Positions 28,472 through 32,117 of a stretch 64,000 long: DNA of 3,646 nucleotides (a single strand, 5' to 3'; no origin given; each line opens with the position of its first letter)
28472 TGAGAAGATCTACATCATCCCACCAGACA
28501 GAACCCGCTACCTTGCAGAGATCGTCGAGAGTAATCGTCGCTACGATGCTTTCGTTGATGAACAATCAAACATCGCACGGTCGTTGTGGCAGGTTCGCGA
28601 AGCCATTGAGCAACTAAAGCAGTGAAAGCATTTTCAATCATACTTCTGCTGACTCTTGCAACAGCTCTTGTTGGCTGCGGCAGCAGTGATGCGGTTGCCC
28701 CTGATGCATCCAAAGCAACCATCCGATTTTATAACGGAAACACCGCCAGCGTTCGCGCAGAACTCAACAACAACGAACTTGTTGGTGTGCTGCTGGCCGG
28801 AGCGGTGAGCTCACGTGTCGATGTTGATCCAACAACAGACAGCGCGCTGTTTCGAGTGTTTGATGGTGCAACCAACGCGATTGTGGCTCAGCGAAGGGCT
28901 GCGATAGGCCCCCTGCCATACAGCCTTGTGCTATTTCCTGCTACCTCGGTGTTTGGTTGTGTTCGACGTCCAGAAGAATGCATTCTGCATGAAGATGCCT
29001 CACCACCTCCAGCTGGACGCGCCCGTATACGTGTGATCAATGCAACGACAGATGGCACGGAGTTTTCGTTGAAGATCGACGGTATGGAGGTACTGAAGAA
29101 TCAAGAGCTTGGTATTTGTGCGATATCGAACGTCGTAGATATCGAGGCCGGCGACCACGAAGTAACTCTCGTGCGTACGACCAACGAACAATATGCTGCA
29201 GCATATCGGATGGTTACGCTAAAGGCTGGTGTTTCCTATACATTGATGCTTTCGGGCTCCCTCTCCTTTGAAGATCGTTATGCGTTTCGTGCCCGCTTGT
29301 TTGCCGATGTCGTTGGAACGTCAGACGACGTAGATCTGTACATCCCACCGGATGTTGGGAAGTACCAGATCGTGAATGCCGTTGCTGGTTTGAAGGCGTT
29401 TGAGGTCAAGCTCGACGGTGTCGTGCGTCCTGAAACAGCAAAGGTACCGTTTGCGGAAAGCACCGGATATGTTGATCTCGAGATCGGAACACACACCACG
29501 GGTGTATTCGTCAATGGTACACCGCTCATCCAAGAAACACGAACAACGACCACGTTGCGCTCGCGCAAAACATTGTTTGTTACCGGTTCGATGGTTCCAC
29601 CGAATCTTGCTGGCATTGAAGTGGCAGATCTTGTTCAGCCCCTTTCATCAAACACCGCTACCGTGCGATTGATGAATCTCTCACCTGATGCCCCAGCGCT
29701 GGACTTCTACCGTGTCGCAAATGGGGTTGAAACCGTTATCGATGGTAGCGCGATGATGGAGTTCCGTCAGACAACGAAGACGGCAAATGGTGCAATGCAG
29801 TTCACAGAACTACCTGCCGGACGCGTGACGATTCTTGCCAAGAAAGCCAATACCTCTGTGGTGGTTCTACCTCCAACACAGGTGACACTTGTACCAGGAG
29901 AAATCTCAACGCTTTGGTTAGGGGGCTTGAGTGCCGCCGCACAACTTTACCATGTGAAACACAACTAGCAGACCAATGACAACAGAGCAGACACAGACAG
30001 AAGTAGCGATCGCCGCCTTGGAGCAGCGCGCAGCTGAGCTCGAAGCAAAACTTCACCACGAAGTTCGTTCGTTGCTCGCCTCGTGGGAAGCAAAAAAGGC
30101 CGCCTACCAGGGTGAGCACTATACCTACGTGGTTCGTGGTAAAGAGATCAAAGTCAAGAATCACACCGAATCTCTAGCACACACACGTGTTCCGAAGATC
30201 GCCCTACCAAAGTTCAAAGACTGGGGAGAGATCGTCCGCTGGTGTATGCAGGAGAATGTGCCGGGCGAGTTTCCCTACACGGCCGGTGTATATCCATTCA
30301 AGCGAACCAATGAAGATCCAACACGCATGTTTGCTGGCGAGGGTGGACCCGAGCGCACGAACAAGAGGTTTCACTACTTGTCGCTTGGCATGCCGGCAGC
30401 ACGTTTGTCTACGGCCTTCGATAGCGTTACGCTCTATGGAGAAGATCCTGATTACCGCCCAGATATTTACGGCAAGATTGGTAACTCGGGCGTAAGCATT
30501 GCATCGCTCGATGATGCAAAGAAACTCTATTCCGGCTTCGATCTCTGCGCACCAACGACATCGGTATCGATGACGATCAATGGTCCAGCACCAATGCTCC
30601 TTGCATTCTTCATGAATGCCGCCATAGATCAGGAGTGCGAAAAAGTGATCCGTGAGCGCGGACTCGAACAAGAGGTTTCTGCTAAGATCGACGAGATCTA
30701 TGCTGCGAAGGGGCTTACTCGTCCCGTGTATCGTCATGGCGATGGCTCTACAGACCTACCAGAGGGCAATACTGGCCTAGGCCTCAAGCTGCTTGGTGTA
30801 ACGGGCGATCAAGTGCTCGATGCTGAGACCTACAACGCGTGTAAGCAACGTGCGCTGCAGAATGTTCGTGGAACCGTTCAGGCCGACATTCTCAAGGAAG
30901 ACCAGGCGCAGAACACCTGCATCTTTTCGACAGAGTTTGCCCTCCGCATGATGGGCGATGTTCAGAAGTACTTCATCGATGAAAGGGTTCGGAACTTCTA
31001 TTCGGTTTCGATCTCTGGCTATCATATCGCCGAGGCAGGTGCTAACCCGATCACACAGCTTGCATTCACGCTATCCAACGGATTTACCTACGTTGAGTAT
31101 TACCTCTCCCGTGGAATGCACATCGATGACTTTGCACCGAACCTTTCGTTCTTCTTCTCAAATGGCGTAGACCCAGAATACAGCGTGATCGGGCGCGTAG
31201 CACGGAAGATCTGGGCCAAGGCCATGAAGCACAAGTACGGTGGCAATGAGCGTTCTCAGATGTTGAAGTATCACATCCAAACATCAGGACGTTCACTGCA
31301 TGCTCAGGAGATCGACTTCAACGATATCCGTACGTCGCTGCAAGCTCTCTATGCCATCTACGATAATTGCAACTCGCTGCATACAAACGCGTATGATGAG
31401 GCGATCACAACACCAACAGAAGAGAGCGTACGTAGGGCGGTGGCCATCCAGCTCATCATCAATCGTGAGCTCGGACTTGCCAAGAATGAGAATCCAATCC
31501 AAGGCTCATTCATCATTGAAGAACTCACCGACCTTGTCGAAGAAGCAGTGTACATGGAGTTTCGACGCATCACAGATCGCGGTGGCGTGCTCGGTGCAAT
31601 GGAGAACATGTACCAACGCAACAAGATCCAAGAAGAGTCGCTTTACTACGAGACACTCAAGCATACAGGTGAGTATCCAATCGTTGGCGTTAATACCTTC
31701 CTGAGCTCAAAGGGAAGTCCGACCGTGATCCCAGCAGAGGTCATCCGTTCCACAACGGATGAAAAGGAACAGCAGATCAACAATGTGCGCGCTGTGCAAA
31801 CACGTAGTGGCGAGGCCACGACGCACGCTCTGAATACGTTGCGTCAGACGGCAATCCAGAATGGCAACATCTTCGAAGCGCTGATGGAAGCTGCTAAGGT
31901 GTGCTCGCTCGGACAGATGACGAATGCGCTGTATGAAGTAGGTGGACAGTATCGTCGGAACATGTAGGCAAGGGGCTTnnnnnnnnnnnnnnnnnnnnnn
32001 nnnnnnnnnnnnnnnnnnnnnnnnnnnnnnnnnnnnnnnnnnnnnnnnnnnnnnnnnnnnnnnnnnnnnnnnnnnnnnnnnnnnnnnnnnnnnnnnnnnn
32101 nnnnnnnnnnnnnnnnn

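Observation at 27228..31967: Fused isobutyryl-CoA mutase (IcmF) split in its linker by an intercalated, translationally coupled DUF4397 lipoprotein gene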

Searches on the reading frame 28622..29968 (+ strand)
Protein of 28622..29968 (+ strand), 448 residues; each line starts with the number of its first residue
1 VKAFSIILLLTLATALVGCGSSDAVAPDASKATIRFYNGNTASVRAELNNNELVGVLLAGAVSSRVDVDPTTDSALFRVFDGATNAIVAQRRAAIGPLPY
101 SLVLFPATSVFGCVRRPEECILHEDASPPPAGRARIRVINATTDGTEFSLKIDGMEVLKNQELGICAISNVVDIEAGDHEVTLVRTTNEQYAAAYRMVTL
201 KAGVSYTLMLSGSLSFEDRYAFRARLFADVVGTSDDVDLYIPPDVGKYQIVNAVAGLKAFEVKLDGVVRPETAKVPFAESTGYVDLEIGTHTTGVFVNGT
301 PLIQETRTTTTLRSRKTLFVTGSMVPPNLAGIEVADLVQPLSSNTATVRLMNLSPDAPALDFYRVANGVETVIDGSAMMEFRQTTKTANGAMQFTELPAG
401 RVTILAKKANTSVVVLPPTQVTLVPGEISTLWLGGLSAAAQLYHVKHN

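Call 5: search_protein_families(library=pfam, proteins=[window:28622-29968:+], max_evalue=0.01)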
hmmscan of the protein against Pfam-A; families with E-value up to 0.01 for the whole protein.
window:28622-29968:+ (448 aa): 1 family
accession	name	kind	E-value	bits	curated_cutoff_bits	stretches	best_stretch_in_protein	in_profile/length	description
PF14344.12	DUF4397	-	1.8e-28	99.9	30.6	3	249-363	4-119/119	Domain of unknown function (DUF4397)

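Call 6: search_protein_families(library=ncbifam, proteins=[window:28622-29968:+], max_evalue=0.01)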
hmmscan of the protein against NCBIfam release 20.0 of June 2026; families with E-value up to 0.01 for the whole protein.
window:28622-29968:+ (448 aa): 0 families

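Call 26: find_homologous_proteins(query=window:28622-29968:+, max_evalue=0.00001)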
Query window:28622-29968:+ (448 aa): 19 proteins with E <= 0.00001 among 8000 candidates.
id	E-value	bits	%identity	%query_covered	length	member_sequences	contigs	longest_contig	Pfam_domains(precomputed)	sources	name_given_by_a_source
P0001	3.8e-287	970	100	100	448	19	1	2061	PF14344.13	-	-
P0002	3.5e-262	888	90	100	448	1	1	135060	PF14344.13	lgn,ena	-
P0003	9.5e-262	887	90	100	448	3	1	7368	PF14344.13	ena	-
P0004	1.7e-235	800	83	96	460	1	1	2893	PF14344.13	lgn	-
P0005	1.5e-213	728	73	100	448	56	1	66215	PF14344.13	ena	-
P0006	1.8e-210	718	72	100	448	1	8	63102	PF14344.13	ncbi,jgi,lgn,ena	jgi:hypothetical protein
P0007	5.8e-208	709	71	100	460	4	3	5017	PF14344.13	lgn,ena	-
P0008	1.6e-207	708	70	100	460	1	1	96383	PF14344.13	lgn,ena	-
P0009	1.4e-204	698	71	100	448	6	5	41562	PF14344.13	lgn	-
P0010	3.4e-204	697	70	99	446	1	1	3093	PF14344.13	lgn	-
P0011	3.4e-201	687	70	100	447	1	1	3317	PF14344.13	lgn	-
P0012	4.7e-201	687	68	100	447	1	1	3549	PF14344.13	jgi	-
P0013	4.9e-199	680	68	100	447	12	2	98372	PF14344.13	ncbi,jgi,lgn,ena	ncbi:MAG: DUF4397 domain-containing protein [Ignavibacteria bacterium]|jgi:hypothetical protein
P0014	1.5e-198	678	67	100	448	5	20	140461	PF14344.13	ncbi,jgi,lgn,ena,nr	ncbi:MAG: DUF4397 domain-containing protein [Ignavibacteria bacterium]|nr:DUF4397 domain-containing 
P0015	1.2e-197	675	68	100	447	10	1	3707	PF14344.13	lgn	-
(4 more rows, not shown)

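Call 38: predict_structure(alignment_id=A1)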
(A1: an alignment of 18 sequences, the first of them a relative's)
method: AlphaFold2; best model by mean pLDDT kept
length: 448 residues; sequences in the alignment: 18
mean_pLDDT: 79.0   pTM: 0.57
mean pLDDT of the five models: 79.0, 73.5, 72.3, 71.9, 70.2
residues with pLDDT >= 90: 149; 70-90: 187; 50-70: 87; < 50: 25
segments of 3 or more residues with pLDDT < 50: 15-27, 216-218, 309-312, 390-392
pLDDT, mean of each block of 10 residues (from residue 1): 61 46 44 91 91 91 90 91 91 92 87 73 90 94 83 93 89 95 80 89 92 63 85 71 65 77 80 73 63 79 61 62 63 56 81 83 90 87 64 75 93 92 84 79 77
secondary structure, 60 per line:
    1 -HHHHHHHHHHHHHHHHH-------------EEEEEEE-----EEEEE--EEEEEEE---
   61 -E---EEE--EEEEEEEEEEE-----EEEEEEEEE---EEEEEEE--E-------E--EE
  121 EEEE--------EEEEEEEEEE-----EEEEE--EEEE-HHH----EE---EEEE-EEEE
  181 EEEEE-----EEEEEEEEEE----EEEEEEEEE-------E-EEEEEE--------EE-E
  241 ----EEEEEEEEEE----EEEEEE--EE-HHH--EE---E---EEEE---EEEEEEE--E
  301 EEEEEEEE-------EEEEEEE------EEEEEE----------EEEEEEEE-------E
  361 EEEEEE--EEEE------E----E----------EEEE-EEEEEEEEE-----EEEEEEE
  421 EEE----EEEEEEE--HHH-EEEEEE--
elements in order: H2-18 E32-38 E44-48 E51-57 E66-68 E71-81 E87-95 E99-105 E119-124 E133-142 E148-152 E155-158 E172-175 E177-185 E191-200 E205-213 E223-228 E245-254 E259-264 E284-287 E291-297 E300-308 E316-322 E329-334 E345-352 E360-366 E369-372 E395-398 E400-408 E414-423 E428-434 E441-446

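Call 40: search_solved_structures(query=A1, max_evalue=1)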
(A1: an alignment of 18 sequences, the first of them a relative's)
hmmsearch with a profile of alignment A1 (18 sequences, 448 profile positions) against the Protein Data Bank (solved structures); distinct sequences matched with E-value up to 1: 7.
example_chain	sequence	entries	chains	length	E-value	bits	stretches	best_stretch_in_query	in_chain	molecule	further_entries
4eqx_A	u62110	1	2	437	0.45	12.5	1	116-230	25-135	Coenzyme A disulfide reductase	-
4eqw_A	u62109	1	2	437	0.5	12.4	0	116-230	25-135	Coenzyme A disulfide reductase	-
4eqr_A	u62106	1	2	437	0.51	12.4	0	116-230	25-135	Coenzyme A disulfide reductase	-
4emw_A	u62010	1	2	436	0.58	12.2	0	116-230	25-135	Coenzyme A disulfide reductase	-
4eqs_A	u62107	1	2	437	0.58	12.2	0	116-230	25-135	Coenzyme A disulfide reductase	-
1yqz_A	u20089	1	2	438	0.58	12.2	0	116-230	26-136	coenzyme A disulfide reductase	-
4em3_A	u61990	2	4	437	0.58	12.2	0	116-230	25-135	Coenzyme A disulfide reductase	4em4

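Call 42: fold_search(model_id=the predicted structure, library=pdb)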
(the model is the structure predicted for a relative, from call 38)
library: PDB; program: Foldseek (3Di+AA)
matches with E <= 10: 1029; with E <= 0.001: 14
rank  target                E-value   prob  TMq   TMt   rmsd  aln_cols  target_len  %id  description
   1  5a9d_A                3.8e-07  1.00  0.18  0.39  14.7       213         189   13  Crystal structure of the extracellular domain of PepT1 (released 2015-09-09)
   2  6fwv_B                9.9e-07  1.00  0.15  0.14  32.2       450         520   12  The Bacillus anthracis TIE protein (released 2018-08-08)
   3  7s8u                  1.3e-06  1.00  0.33  0.23   4.4       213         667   13  Cryo-EM structure of a mammalian peptide transporter (PepT1/slc15a1) in nanodisc (released 2022-07-20)
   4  5a9h                  2.0e-06  1.00  0.29  0.61   4.6       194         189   15  Crystal structure of the extracellular domain of PepT2 (released 2015-09-09)
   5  7pmx_A                2.7e-06  1.00  0.32  0.23   4.9       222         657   14  HsPepT1 bound to Ala-Phe in the outward facing open conformation (released 2021-10-20)
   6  6fwv_A                3.2e-06  1.00  0.15  0.13  32.0       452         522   11  The Bacillus anthracis TIE protein (released 2018-08-08)
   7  7pmw_A                3.9e-06  1.00  0.32  0.23   4.6       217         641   13  HsPepT1 bound to Ala-Phe in the outward facing occluded conformation (released 2021-10-20)
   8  5a9i_A                5.4e-06  1.00  0.32  0.64   5.2       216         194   14  Crystal structure of the extracellular domain of PepT2 (released 2015-09-09)
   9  7nqk_A                1.3e-05  1.00  0.35  0.25   4.0       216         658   14  Cryo-EM structure of the mammalian peptide transporter PepT2 (released 2021-07-07)
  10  7pmy_A                5.3e-05  1.00  0.31  0.22  11.3       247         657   12  HsPepT2 bound to Ala-Phe in the inward facing partially occluded conformation (released 2021-10-20)
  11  7u8t_A                2.7e-04  0.69  0.14  0.12  21.5       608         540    8  Vps13 adaptor binding domain in complex with Mcp1 PxP motif peptide (released 2022-03-30)
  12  3kpt_B                4.5e-04  0.87  0.14  0.17  22.2       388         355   15  Crystal structure of BcpA, the major pilin subunit of Bacillus cereus (released 2009-11-24)
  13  7u8t_B                4.5e-04  0.72  0.15  0.13  21.9       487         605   10  Vps13 adaptor binding domain in complex with Mcp1 PxP motif peptide (released 2022-03-30)
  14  5xya                  5.4e-04  0.69  0.14  0.05  24.1       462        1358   10  Crystal structure of a serine protease from Streptococcus species (released 2018-08-08)
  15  6nal_A                1.0e-03  0.95  0.16  0.15  25.6       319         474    8  Crystal Structure of Gram Negative Toxin (released 2019-12-04)
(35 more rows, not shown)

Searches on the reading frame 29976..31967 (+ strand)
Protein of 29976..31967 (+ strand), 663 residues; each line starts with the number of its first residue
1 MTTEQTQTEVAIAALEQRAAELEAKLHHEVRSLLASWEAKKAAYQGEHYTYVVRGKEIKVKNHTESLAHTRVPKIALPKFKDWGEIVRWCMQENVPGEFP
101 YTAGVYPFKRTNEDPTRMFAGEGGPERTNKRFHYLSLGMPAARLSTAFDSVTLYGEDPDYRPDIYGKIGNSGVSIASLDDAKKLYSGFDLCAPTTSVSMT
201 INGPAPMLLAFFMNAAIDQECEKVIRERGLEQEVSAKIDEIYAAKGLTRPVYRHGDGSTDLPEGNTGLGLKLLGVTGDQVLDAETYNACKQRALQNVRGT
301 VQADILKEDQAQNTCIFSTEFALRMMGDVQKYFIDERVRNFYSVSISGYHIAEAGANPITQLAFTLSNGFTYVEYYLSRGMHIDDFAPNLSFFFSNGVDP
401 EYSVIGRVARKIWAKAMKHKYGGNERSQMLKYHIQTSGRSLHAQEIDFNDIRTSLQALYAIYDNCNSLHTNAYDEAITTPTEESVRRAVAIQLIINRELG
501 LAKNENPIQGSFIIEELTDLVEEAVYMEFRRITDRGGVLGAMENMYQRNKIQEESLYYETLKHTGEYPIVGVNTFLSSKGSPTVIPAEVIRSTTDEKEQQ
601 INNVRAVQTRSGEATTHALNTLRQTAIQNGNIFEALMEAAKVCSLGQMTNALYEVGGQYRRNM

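Call 5: search_protein_families(library=pfam, proteins=[window:29976-31967:+], max_evalue=0.01)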
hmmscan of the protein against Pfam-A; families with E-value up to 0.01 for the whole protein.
window:29976-31967:+ (663 aa): 1 family
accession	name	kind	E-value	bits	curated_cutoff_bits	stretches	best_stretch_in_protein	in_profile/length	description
PF01642.28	MM_CoA_mutase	-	1.2e-119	400.6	22.1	2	291-656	149-511/512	Methylmalonyl-CoA mutase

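Call 6: search_protein_families(library=ncbifam, proteins=[window:29976-31967:+], max_evalue=0.01)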
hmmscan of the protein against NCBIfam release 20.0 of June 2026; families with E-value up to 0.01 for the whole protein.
window:29976-31967:+ (663 aa): 4 families
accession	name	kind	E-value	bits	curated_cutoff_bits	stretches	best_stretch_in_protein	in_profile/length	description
NF045497.1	IsobCoAmut_IcmF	equivalog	0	1105.7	1500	2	281-663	692-1076/1076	fused isobutyryl-CoA mutase/GTPase IcmF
TIGR00641.1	acid_CoA_mut_N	subfamily_domain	4.1e-114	381.7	303.8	2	295-662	157-525/528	methylmalonyl-CoA mutase N-terminal domain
NF006944.0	PRK09426.1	equivalog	3.2e-99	332.8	876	2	295-661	187-553/721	methylmalonyl-CoA mutase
TIGR00642.1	mmCoA_mut_beta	equivalog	6.5e-23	80.8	617.25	1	335-576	208-451/620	methylmalonyl-CoA mutase small subunit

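Call 8: search_solved_structures(query=window:29976-31967:+, show_alignments=1)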
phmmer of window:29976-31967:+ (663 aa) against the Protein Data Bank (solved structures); distinct sequences matched with E-value up to 0.001: 11.
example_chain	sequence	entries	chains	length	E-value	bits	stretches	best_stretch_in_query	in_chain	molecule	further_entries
8ssl_A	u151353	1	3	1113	1.7e-264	882.3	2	291-663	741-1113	Fused isobutyryl-CoA mutase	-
4xc6_A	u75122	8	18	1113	1.7e-264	882.3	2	291-663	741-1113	Isobutyryl-CoA mutase fused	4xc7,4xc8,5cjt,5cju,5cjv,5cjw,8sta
4r3u_A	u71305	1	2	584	1.7e-78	267.8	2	294-661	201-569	2-hydroxyisobutyryl-CoA mutase large subunit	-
8gju_J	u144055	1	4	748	1.3e-72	248.4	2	295-662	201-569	Methylmalonyl-CoA mutase, mitochondrial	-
2xij_A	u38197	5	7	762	1.4e-72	248.3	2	295-662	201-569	METHYLMALONYL-COA MUTASE, MITOCHONDRIAL | Methylmalonyl-CoA mutase, mitochondrial precursor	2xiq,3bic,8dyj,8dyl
6oxc_A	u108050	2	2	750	2.7e-66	227.6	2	295-661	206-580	Methylmalonyl-CoA mutase large subunit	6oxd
5req_A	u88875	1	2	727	1.1e-61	212.3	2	296-660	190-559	PROTEIN (METHYLMALONYL-COA MUTASE ALPHA-SUBUNIT)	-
1req_A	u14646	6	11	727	2.8e-61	211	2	296-660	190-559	METHYLMALONYL-COA MUTASE | PROTEIN (METHYLMALONYL-COA MUTASE)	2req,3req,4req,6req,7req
1e1c_A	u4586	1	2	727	6.8e-60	206.4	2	296-660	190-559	METHYLMALONYL-COA MUTASE ALPHA CHAIN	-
1e1c_B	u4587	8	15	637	6e-12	48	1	342-544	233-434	METHYLMALONYL-COA MUTASE BETA CHAIN | METHYLMALONYL-COA MUTASE | PROTEIN (METHYLMALONYL-COA MUTASE BETA-SUBUNIT)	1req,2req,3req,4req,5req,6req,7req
6oxc_B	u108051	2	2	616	7e-09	37.9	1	339-586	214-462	Methylmalonyl-CoA mutase small subunit mutA | Methylmalonyl-CoA mutase small subunit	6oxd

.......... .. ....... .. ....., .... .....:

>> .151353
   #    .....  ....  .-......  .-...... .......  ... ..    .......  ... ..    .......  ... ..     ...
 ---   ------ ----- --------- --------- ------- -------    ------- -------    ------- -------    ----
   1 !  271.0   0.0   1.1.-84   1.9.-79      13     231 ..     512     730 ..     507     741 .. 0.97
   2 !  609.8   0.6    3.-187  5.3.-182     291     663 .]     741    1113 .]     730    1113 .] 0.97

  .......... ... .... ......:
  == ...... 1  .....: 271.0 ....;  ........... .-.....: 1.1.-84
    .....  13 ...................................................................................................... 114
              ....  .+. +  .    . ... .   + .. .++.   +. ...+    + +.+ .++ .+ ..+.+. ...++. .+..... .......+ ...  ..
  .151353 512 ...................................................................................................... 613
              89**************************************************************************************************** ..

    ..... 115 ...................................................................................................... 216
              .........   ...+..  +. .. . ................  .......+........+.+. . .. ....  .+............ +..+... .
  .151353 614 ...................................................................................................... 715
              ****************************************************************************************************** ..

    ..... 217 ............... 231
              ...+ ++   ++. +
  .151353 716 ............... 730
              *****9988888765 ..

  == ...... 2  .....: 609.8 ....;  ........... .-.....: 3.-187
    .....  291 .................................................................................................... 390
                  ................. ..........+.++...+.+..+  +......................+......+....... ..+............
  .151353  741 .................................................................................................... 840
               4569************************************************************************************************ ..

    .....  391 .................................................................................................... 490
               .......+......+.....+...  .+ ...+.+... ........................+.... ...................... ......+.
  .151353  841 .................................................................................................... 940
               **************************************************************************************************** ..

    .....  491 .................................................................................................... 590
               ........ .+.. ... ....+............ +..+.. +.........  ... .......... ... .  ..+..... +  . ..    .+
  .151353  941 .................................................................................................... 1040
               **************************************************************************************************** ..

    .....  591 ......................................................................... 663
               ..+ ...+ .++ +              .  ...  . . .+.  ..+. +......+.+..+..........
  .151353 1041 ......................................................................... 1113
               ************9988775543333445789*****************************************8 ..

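Call 65: search_protein_representatives(protein=window:29976-31967:+)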
Query: 663 residues. Proteins with E-value up to 0.001 (for the whole library): 12498; up to 1e-10: 5926; up to 1e-30: 1296. The best 150 are listed.
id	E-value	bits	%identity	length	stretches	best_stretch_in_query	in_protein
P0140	0.0e+00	1042.6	74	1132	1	30-663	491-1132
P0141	7.5e-293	989.2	73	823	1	19-619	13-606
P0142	5.0e-291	983.1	70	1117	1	24-663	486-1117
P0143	7.6e-237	804.2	64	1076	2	281-663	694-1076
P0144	2.1e-226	769.7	60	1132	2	280-663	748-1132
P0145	4.0e-221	752.2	73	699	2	293-612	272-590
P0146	3.8e-219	745.7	57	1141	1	61-663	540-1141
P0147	1.3e-218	744.0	59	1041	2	289-663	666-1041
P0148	1.7e-213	727.0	56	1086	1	70-662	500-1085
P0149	1.7e-213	727.0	58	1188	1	59-663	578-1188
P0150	2.5e-204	696.8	72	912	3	290-524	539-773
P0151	9.8e-201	684.9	68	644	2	286-651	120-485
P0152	4.1e-195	666.3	69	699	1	23-456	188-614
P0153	7.3e-194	662.2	58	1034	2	288-662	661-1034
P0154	1.9e-186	637.7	66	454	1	199-662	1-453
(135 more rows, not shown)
